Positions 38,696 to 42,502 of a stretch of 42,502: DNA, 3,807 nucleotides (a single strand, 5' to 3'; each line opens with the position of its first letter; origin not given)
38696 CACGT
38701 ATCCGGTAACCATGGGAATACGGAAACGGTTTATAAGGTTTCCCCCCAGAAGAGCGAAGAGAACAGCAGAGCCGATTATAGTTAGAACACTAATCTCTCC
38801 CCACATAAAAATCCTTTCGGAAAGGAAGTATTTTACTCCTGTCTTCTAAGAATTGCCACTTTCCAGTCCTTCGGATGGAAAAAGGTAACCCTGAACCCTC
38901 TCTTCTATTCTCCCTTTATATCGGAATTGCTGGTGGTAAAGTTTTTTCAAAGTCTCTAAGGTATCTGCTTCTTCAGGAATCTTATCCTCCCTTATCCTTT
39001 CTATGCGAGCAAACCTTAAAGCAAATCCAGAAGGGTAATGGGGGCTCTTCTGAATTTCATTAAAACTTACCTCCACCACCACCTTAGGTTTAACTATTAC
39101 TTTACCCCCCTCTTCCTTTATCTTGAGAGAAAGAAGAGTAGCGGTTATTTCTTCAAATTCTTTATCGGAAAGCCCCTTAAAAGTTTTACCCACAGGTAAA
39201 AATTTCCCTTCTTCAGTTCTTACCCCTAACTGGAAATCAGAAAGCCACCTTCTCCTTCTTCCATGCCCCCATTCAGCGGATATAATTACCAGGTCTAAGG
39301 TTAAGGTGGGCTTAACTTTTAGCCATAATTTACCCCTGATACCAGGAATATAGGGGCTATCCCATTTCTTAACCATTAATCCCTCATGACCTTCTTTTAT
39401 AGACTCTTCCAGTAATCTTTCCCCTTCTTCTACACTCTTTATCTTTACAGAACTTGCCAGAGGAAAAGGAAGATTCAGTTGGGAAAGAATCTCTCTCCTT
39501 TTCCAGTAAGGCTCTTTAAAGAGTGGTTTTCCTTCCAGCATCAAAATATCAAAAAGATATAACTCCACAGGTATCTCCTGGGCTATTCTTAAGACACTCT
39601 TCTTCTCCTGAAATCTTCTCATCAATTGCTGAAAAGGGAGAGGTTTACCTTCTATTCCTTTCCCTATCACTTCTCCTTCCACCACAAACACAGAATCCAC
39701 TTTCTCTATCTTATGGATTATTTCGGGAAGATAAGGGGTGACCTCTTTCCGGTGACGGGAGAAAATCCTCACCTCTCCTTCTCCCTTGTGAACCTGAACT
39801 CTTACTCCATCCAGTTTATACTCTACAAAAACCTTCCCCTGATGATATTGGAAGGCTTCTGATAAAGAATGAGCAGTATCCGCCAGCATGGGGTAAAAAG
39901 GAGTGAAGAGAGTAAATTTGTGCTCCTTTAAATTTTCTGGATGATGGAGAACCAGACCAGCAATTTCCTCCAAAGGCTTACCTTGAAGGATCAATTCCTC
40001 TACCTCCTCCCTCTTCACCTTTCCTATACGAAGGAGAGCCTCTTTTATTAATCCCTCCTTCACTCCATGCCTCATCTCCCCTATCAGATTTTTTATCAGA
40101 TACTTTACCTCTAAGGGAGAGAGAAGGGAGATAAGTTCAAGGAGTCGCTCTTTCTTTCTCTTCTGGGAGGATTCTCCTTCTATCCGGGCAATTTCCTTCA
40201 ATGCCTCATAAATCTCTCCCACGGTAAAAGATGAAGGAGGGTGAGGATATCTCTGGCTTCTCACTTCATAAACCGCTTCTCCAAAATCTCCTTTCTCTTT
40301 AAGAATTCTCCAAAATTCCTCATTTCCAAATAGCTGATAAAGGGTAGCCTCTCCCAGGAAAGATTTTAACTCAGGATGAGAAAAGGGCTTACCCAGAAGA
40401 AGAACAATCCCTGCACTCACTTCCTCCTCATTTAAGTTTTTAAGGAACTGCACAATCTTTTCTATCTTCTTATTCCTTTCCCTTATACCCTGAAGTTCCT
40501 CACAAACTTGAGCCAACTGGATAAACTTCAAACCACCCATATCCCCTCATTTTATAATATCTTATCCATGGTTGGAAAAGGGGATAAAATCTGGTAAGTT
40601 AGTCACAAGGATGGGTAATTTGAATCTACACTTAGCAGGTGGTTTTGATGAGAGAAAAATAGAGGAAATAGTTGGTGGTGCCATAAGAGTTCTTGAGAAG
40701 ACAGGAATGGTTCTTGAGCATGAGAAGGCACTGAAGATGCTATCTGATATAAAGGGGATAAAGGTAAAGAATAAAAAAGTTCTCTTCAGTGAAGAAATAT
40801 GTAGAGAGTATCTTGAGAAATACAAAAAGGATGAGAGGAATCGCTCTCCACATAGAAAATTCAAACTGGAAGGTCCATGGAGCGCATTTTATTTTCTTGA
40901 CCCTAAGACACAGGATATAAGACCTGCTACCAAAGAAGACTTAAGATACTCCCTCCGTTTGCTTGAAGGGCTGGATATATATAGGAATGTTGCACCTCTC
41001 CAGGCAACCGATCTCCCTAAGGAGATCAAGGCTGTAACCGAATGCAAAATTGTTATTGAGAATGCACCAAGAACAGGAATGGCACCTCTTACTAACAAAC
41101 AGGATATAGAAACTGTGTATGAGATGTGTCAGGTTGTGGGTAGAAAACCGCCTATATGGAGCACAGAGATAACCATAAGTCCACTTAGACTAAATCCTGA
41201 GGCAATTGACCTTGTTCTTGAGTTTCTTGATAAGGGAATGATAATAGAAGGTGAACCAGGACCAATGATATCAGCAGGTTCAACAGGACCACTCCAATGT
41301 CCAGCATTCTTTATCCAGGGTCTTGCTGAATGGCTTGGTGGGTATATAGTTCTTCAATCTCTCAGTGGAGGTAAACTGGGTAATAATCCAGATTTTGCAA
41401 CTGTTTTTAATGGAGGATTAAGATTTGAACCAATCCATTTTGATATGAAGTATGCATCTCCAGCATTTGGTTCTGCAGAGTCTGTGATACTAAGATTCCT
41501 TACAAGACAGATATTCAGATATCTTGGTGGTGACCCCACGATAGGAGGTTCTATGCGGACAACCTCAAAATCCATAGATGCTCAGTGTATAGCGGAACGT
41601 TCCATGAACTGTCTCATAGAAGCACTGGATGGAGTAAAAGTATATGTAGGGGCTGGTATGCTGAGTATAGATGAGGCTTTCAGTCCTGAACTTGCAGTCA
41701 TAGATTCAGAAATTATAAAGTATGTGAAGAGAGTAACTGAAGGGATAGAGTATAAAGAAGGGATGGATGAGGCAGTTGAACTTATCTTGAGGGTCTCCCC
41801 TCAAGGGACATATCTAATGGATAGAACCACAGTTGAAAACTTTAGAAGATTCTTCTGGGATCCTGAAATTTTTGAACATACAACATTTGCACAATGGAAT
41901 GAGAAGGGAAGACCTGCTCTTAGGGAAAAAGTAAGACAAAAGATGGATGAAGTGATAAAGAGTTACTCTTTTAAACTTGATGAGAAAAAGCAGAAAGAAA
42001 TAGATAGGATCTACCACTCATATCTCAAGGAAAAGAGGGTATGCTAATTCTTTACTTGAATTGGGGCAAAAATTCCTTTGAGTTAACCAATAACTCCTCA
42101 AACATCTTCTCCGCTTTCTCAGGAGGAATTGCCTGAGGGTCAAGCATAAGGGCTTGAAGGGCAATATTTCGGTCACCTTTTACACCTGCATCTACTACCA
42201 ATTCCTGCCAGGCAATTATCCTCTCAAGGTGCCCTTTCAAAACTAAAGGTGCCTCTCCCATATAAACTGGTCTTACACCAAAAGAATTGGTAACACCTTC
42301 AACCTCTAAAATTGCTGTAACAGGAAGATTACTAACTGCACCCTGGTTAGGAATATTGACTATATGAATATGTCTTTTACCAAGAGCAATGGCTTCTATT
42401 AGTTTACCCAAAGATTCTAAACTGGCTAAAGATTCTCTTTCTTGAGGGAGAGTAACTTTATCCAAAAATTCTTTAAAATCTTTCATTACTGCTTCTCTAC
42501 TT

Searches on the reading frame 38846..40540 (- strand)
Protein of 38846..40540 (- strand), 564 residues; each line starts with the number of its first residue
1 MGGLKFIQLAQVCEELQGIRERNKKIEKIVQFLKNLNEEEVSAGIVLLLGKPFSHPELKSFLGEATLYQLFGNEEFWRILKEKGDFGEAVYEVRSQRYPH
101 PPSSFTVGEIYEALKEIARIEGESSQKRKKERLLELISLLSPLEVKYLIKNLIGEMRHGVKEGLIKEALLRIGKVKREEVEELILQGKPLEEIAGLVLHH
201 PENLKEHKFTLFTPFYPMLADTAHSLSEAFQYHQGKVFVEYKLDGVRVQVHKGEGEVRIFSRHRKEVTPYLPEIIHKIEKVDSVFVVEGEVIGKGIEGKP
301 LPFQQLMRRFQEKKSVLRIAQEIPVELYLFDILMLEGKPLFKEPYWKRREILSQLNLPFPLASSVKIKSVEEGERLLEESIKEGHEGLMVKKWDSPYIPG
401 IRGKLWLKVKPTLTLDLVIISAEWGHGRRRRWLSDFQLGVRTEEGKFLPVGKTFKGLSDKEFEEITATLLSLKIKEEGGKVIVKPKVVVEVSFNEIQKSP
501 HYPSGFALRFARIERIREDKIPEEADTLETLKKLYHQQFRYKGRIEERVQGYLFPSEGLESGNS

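Call 96: search_protein_families(library=pfam, proteins=[window:38846-40540:-], max_evalue=0.001)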
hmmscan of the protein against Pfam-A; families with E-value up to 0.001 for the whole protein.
window:38846-40540:- (564 aa): 4 families
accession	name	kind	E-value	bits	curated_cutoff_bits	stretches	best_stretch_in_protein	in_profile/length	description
PF01068.26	DNA_ligase_A_M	-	1.1e-52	179.1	26.2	1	217-410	1-204/204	ATP dependent DNA ligase domain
PF04675.19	DNA_ligase_A_N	-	1.4e-26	94.2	24.6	1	6-169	2-173/174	DNA ligase N terminus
PF04679.21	DNA_ligase_A_C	-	5.2e-15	56.1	27.5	1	429-520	1-94/94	ATP dependent DNA ligase C terminal region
PF09414.15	RNA_ligase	-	1.7e-06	28.8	27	1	236-409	2-170/171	RNA ligase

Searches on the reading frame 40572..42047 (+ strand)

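Call 96: search_protein_families(library=pfam, proteins=[window:40572-42047:+], max_evalue=0.001)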
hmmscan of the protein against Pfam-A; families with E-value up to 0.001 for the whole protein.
window:40572-42047:+ (491 aa): 1 family
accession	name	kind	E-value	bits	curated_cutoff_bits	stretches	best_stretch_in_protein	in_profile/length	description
PF06253.16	MTTB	-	4.5e-41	140.9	25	1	25-477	34-488/500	Trimethylamine methyltransferase (MTTB)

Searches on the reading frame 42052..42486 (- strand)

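Call 96: search_protein_families(library=pfam, proteins=[window:42052-42486:-], max_evalue=0.001)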
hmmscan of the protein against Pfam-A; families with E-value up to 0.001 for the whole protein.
window:42052-42486:- (144 aa): 1 family
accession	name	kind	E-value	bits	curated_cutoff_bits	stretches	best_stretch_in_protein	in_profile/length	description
PF11975.13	Glyco_hydro_4C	-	1.6e-25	90.8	24.1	1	22-118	114-210/211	Family 4 glycosyl hydrolase C-terminal domain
